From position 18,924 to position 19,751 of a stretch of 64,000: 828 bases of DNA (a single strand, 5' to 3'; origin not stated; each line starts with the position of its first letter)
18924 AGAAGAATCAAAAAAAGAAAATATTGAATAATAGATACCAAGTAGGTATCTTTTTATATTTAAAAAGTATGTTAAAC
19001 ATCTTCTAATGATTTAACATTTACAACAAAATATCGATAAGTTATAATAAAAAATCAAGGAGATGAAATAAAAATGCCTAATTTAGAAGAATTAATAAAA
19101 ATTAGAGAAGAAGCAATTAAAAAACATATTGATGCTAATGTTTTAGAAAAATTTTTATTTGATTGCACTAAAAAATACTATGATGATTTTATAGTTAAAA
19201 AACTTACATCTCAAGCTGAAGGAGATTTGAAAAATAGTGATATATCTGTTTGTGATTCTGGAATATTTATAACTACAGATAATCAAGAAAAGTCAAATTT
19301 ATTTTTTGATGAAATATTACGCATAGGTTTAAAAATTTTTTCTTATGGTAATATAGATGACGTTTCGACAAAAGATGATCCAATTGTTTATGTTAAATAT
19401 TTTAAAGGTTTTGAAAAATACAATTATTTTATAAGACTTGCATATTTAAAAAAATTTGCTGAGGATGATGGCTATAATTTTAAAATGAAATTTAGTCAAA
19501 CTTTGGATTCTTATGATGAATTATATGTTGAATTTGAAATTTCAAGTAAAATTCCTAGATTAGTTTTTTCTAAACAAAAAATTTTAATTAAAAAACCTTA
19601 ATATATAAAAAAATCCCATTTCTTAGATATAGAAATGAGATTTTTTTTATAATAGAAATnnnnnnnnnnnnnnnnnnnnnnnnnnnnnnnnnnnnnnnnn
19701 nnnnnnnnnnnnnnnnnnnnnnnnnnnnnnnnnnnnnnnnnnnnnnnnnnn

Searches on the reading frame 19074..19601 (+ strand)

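Call 3: search_protein_families(library=pfam, proteins=[window:19074-19601:+], max_evalue=0.01)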
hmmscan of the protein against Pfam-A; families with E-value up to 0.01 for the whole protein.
window:19074-19601:+ (175 aa): 0 families

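Call 4: search_protein_families(library=padloc, proteins=[window:19074-19601:+], max_evalue=0.01)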
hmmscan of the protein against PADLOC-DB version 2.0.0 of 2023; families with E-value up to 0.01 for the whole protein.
window:19074-19601:+ (175 aa): 0 families

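Call 35: search_protein_families(library=ncbifam, proteins=[window:19074-19601:+], max_evalue=0.1)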
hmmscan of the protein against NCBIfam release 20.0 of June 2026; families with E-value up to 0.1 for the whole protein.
window:19074-19601:+ (175 aa): 0 families

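Call 36: search_protein_families(library=phrogs, proteins=[window:19074-19601:+], max_evalue=0.1)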
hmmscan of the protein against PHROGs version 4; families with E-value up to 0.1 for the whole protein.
window:19074-19601:+ (175 aa): 1 family
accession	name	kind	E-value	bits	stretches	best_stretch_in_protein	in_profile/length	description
phrog_25285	-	unknown function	0.0055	17.9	1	107-155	14-64/82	-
